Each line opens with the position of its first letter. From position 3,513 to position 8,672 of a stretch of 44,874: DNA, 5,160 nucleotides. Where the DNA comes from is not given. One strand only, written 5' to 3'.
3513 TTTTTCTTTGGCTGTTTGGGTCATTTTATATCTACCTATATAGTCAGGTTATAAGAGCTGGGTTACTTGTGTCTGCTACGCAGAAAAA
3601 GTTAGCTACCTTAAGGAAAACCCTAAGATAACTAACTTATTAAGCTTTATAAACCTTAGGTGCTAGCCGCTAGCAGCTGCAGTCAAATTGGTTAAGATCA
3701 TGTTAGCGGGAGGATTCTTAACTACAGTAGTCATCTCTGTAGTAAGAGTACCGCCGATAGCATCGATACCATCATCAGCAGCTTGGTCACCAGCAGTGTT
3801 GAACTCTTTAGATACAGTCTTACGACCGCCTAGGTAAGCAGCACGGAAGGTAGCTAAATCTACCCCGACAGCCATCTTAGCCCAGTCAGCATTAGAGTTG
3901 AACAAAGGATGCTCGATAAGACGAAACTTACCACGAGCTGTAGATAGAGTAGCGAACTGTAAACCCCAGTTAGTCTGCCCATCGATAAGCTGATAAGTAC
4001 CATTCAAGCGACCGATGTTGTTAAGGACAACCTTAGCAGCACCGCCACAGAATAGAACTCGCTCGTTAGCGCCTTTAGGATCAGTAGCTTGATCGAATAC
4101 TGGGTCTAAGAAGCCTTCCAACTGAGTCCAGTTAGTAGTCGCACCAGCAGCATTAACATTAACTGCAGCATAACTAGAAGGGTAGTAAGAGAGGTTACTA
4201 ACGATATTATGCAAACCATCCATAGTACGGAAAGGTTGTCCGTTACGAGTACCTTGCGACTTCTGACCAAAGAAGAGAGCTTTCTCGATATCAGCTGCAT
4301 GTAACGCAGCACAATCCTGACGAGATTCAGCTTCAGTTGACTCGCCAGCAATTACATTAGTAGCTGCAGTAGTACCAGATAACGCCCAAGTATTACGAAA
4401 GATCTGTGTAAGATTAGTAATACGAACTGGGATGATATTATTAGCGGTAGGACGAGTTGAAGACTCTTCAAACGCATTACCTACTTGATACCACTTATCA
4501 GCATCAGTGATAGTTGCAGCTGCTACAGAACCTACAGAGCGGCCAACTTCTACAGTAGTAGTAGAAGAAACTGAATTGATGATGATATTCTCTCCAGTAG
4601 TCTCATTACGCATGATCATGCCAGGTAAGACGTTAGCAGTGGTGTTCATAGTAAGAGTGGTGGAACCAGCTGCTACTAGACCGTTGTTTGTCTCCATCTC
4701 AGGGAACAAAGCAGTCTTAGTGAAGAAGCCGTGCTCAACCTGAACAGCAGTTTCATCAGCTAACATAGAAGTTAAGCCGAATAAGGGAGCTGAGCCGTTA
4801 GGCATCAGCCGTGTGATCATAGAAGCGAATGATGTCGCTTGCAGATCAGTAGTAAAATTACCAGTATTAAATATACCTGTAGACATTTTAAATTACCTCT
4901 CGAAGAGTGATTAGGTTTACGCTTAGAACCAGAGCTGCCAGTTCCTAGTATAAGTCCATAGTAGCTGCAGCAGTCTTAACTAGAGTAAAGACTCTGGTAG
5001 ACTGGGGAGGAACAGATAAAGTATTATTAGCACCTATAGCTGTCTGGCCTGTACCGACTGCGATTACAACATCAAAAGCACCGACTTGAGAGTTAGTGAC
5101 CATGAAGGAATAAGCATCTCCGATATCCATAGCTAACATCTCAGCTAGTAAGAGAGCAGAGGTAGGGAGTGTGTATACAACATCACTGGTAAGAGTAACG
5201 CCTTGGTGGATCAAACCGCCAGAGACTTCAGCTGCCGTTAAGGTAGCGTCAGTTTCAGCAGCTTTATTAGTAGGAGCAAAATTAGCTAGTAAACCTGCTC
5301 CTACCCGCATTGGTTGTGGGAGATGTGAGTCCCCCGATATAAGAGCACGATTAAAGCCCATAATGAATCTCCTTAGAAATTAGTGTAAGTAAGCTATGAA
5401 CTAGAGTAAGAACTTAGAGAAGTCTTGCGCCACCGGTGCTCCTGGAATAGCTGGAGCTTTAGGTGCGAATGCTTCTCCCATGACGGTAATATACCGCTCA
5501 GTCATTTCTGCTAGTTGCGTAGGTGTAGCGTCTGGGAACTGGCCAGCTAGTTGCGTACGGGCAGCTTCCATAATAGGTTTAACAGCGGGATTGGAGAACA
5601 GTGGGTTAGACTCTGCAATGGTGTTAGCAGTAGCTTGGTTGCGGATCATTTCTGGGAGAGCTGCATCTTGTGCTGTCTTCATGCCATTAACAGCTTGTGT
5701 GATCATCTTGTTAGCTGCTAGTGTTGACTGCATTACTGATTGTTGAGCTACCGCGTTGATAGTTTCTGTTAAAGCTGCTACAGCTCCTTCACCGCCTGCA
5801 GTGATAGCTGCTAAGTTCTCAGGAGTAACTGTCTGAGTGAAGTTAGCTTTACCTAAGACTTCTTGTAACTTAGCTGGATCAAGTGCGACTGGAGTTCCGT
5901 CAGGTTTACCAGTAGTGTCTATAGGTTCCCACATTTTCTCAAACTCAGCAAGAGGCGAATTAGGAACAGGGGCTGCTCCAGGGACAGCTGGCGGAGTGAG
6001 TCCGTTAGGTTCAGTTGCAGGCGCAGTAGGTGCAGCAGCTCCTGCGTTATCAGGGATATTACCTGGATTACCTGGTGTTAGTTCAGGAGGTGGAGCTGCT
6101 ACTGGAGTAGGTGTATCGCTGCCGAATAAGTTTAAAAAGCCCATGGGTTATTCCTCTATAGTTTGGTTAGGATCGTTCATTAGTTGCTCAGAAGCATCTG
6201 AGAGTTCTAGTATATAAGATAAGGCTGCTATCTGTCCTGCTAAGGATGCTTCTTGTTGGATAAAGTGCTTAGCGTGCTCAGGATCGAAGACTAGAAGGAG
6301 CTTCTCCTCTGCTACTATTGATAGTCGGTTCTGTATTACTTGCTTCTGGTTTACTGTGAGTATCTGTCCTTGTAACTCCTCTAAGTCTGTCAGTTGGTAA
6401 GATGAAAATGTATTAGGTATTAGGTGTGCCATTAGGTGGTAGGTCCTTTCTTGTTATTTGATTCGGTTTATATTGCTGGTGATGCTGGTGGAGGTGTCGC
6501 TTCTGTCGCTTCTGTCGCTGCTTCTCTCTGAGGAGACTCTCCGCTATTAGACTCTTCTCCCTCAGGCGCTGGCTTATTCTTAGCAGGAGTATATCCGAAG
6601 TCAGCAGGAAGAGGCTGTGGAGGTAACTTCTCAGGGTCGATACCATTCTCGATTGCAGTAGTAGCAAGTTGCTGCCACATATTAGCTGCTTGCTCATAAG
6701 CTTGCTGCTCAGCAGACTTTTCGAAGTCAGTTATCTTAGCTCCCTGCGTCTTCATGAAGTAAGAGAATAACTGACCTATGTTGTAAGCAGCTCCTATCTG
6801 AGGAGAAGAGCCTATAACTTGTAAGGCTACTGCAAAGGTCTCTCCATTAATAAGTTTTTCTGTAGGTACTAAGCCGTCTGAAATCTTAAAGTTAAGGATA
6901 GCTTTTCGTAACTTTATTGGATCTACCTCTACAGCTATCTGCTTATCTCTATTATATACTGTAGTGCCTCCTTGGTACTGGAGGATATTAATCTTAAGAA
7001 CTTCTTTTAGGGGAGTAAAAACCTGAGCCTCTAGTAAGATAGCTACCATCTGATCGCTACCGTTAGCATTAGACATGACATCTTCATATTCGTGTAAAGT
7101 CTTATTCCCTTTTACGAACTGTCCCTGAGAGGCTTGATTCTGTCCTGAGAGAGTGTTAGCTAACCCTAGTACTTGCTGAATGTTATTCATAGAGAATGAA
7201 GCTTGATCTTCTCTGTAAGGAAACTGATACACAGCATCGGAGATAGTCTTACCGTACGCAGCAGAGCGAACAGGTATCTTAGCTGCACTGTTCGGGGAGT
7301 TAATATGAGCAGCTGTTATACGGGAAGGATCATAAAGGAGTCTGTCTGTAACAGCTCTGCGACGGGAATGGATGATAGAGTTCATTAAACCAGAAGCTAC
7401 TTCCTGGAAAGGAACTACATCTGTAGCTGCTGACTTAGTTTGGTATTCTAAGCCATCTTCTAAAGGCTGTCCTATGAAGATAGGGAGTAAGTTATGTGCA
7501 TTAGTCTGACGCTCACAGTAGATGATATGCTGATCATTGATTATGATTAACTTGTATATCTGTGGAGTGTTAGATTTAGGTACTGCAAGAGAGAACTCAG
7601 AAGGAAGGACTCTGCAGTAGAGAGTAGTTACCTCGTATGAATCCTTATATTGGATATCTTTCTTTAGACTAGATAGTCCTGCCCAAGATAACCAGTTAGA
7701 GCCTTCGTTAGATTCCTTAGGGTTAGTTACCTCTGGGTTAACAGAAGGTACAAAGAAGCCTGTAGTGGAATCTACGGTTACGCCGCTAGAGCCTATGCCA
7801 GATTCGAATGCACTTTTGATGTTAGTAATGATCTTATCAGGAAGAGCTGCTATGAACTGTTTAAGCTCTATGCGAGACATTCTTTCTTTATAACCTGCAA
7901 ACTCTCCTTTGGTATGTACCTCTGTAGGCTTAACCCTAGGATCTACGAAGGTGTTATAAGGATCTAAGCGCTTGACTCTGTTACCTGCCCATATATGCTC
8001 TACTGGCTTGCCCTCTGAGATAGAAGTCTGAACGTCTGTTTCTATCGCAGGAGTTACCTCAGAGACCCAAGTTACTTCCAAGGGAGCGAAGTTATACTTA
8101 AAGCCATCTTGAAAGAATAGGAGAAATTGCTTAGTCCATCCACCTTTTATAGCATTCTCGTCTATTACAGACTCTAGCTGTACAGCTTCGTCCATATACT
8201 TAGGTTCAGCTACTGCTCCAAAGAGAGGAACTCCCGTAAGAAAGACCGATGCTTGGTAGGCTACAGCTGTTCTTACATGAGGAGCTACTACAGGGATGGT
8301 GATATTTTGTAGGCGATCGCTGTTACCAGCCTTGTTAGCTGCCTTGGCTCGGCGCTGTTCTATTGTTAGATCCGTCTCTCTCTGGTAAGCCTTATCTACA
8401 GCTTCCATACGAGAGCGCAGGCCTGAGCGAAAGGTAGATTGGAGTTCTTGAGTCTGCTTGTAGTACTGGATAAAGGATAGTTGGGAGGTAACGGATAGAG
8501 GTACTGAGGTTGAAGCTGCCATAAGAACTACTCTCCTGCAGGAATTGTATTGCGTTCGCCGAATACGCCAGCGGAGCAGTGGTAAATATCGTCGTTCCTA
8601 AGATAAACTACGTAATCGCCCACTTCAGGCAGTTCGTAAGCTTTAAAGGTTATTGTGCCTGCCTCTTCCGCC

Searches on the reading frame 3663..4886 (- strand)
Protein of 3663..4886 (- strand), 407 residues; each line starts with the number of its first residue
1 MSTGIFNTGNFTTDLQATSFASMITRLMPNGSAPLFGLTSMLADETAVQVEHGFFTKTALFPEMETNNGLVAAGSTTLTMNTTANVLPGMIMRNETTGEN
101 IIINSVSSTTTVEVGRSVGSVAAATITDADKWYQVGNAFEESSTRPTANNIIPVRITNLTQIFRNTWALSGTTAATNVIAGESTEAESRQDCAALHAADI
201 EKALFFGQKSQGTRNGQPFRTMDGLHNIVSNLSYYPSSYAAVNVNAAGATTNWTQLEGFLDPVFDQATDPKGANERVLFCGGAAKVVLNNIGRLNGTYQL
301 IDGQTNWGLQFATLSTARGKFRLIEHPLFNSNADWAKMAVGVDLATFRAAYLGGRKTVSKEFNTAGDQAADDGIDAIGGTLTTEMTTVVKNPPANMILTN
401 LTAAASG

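Call 13: search_protein_families(library=phrogs, proteins=[window:3663-4886:-], max_evalue=0.001)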
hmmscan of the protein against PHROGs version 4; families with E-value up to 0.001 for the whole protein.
window:3663-4886:- (407 aa): 1 family
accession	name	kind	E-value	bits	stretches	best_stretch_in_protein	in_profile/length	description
phrog_1328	-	head and packaging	1.3e-28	101.5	1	2-405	4-310/583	major head protein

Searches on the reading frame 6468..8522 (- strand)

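Call 13: search_protein_families(library=phrogs, proteins=[window:6468-8522:-], max_evalue=0.001)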
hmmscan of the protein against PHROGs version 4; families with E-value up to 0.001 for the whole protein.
window:6468-8522:- (684 aa): 2 families
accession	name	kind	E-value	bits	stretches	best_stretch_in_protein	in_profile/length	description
phrog_15554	-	head and packaging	6e-70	237.1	1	26-618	32-634/666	portal protein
phrog_332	-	connector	2.5e-05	23.8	1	25-620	18-525/560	head-tail adaptor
